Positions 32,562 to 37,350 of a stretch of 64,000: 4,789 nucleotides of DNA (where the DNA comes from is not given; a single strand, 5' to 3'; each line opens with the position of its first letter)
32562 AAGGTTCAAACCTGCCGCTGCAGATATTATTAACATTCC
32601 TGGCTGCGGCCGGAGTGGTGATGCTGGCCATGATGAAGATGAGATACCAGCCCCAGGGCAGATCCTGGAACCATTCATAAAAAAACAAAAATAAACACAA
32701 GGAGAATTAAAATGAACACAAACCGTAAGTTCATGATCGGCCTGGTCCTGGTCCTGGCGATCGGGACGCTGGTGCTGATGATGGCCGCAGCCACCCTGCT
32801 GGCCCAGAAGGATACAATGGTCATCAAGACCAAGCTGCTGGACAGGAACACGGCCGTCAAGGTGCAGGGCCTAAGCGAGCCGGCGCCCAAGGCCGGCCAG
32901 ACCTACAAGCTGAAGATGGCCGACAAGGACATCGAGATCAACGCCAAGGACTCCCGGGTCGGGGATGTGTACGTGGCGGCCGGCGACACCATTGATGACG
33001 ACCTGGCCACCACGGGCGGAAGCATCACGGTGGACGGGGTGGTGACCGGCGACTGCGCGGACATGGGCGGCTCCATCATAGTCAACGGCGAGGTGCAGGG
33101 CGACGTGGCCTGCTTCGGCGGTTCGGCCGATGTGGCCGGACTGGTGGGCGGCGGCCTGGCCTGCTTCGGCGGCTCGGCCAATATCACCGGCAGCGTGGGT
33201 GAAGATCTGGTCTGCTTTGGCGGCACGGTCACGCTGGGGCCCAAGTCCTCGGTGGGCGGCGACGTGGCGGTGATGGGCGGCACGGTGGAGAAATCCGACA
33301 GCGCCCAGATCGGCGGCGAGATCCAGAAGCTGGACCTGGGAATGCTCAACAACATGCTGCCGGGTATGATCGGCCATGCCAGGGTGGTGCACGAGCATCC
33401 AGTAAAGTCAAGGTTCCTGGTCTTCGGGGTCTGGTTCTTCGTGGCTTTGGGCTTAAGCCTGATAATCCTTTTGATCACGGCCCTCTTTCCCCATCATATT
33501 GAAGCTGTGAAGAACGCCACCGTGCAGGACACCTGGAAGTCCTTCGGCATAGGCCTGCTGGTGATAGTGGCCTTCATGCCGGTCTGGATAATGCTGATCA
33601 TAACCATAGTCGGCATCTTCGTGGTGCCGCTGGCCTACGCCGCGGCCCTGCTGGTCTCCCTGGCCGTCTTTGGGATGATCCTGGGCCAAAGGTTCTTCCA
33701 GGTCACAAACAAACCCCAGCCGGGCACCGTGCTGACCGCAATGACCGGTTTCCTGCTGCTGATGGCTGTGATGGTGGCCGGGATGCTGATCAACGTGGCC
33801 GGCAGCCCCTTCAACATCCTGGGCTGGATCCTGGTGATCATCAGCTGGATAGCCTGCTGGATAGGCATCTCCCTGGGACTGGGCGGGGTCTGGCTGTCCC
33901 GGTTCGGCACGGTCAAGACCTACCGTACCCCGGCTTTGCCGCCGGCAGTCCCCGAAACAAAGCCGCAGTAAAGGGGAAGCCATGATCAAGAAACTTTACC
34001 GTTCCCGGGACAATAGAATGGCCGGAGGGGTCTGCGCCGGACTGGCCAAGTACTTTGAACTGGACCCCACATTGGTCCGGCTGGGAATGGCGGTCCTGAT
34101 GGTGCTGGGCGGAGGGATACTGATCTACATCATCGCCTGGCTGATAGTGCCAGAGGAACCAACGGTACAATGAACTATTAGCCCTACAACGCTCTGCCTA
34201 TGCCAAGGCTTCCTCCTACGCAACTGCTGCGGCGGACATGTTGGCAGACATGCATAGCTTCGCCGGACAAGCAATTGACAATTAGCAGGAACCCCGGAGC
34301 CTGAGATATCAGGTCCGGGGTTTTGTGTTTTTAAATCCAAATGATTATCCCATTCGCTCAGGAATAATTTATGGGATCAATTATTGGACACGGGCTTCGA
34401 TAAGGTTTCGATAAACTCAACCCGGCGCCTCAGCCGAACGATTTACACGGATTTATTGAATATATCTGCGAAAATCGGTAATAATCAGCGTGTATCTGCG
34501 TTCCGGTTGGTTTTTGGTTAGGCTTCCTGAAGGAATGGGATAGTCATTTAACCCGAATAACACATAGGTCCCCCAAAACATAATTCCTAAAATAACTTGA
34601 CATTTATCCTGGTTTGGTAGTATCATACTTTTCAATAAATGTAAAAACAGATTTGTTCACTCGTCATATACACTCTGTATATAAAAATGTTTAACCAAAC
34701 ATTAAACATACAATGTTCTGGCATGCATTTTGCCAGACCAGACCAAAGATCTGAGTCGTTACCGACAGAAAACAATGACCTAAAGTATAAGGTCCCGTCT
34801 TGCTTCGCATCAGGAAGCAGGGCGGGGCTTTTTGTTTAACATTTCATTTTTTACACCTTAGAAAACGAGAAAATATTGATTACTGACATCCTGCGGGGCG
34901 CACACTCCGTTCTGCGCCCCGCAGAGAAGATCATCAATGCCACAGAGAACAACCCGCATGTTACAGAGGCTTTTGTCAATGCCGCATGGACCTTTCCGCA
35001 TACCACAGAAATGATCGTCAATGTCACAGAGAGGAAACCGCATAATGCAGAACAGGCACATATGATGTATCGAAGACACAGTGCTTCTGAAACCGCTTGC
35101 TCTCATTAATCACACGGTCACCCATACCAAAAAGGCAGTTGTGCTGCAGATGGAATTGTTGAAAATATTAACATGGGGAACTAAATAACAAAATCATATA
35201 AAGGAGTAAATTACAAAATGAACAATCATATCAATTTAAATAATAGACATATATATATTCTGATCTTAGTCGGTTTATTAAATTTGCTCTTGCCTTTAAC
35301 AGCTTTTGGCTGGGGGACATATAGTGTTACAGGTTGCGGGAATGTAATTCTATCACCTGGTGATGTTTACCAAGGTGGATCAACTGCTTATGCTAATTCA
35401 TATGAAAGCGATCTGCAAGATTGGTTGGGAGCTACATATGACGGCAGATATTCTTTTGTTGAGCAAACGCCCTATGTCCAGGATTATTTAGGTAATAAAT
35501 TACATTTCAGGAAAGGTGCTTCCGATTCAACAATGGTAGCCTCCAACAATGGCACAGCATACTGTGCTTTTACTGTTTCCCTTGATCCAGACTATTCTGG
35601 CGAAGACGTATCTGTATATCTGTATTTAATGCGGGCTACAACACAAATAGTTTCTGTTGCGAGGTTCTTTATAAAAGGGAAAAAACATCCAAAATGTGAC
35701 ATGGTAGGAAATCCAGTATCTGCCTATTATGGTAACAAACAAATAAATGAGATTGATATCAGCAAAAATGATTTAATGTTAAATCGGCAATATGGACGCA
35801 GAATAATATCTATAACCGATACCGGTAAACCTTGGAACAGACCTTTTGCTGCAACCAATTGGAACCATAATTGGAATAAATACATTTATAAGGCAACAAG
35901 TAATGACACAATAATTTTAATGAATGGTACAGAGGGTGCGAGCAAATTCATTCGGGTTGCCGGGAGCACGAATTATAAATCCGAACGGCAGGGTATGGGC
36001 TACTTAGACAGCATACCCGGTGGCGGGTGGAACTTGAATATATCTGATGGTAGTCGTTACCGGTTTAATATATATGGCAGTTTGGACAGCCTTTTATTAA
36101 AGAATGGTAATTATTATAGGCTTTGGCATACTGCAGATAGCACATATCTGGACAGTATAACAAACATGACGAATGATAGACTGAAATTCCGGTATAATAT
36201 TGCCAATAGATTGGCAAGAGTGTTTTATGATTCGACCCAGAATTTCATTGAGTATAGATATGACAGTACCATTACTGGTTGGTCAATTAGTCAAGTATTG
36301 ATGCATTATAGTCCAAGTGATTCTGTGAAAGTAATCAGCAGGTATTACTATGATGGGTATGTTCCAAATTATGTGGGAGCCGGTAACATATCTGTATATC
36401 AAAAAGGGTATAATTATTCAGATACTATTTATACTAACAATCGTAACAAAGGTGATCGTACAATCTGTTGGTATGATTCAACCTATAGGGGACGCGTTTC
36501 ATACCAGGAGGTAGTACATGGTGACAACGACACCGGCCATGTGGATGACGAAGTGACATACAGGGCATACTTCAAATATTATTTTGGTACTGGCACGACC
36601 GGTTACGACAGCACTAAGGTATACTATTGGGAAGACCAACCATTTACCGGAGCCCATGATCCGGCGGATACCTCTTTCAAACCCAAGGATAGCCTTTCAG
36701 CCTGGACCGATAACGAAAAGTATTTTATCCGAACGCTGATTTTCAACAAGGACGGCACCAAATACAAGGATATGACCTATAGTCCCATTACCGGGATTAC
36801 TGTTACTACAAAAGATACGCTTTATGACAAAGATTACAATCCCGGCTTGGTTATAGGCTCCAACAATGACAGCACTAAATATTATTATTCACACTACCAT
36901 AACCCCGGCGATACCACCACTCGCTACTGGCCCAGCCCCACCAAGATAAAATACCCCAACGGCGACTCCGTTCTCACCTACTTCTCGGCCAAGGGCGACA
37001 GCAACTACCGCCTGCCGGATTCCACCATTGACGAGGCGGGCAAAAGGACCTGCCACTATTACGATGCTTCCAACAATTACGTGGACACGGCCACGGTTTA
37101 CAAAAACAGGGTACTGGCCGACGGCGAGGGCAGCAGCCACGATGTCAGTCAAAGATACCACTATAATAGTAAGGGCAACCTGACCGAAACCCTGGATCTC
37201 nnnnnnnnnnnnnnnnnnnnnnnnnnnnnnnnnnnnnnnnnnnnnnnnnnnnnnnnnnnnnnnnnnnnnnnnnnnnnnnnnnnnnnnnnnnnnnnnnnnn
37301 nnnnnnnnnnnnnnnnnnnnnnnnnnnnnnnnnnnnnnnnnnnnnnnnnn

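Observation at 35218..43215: RHS polymorphic toxin locus with one full-length gene and two displaced C-terminal toxin/immunity cassettes, each bounded by a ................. hairpin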

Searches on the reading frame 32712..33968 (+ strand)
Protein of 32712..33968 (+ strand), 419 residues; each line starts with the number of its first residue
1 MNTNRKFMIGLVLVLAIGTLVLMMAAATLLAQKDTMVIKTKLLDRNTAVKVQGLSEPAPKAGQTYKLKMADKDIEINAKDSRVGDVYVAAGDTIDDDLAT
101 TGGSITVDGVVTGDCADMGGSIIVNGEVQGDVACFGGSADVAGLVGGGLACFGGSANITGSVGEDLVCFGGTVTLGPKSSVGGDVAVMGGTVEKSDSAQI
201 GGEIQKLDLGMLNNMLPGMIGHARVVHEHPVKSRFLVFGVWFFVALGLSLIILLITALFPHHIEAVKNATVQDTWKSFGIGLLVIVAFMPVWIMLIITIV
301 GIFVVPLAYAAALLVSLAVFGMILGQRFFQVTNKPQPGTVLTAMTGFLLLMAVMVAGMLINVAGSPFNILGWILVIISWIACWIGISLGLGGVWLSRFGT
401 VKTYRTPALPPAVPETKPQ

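Call 40: find_related_loci(query=window:32712-33968:+, collection=genome_contigs, flank=10000)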
Query window:32712-33968:+ (419 aa) in genome_contigs; peptide patterns used: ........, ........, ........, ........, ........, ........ (x = any residue, [..] = any of these).
85 stretches matched a pattern; 3 encode a relative of the query (tblastn E <= 1e-3); 2 distinct loci.
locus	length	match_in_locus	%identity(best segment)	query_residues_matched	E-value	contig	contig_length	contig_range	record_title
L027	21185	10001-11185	86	25-419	0e+0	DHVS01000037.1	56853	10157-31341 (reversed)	MAG TPA_asm: bacterium UBP2_UBA5202 isolate UBA5202 UBA5202_contig_7586, whole genome shotgun sequence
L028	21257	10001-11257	93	1-419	0e+0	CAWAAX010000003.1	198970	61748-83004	MAG: uncultured bacterium isolate MFD01299.bin.1.238 genome assembly, contig: contig_2162, whole genome shotgun sequence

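Call 68: search_protein_families(library=pfam, max_evalue=0.01, proteins=[L028:11824-15759:+, window:32712-33968:+])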
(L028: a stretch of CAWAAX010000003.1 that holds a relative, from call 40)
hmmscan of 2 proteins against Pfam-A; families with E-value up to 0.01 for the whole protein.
L028:11824-15759:+ (1312 aa): 6 families
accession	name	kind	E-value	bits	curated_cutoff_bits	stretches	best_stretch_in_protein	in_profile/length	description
PF01364.23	Peptidase_C25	-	4.3e-44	151.7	23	1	253-664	1-372/374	Peptidase family C25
PF08126.16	Propeptide_C25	-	4.5e-19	68.8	22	1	84-228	56-198/205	Propeptide_C25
PF13860.13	FlgD_ig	-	1.4e-09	38.2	27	1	1235-1297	10-73/79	FlgD Ig-like domain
PF18962.6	Por_Secre_tail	-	3e-09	37.5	27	1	1229-1309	2-74/75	Secretion system C-terminal sorting domain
PF13585.12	CHU_C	-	0.00048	20.6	27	1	1246-1299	26-72/86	CHU_C Type IX secretion signal domain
PF02369.22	Big_1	-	0.003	18.1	34.9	1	688-749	20-82/93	Bacterial Ig-like domain (group 1)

window:32712-33968:+ (419 aa): 1 family
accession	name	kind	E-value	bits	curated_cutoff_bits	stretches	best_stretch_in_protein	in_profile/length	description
PF06127.16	Mpo1-like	-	0.0097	16.5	24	0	34-288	43-90/95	2-hydroxy-palmitic acid dioxygenase Mpo1-like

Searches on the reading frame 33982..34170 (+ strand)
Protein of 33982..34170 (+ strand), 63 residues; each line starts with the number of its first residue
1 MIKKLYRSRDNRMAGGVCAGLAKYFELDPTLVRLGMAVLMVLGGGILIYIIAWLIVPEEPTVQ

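Call 68: search_protein_families(library=pfam, max_evalue=0.01, proteins=[window:33982-34170:+])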
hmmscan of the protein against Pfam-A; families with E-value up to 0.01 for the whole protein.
window:33982-34170:+ (63 aa): 1 family
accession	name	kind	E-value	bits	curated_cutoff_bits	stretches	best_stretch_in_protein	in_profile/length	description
PF04024.17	PspC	-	3e-26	91.4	25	1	3-59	1-58/58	PspC domain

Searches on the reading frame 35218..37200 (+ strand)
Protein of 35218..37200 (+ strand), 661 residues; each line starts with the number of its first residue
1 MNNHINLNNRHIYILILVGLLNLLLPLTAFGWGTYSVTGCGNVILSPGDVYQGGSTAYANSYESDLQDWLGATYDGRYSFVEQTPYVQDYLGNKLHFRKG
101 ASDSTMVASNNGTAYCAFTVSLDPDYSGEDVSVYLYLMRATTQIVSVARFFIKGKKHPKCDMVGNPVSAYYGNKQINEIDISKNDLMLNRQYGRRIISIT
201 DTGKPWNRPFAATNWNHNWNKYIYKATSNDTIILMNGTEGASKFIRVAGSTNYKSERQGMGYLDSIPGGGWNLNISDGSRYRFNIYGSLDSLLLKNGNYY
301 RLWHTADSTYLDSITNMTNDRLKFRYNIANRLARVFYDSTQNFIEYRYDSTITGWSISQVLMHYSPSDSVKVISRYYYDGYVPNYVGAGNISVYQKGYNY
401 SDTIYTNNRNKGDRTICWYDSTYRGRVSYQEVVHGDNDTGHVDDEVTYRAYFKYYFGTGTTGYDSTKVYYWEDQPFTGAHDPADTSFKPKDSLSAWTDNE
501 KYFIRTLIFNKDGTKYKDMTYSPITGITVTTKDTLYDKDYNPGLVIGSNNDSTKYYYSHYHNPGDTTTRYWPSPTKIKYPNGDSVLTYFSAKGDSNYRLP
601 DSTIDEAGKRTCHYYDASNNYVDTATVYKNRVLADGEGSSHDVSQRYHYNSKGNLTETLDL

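Call 77: search_solved_structures(query=window:35218-37200:+, max_evalue=1)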
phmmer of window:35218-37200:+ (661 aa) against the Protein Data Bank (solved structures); distinct sequences matched with E-value up to 1: 3.
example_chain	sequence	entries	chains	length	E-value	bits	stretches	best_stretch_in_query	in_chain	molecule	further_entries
1ns5_A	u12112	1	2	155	0.49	11.9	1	161-251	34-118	Hypothetical protein ybeA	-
5twj_C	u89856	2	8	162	0.53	11.8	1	161-251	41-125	Ribosomal RNA large subunit methyltransferase H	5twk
1cxy_A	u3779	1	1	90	0.93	11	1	349-398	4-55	CYTOCHROME B5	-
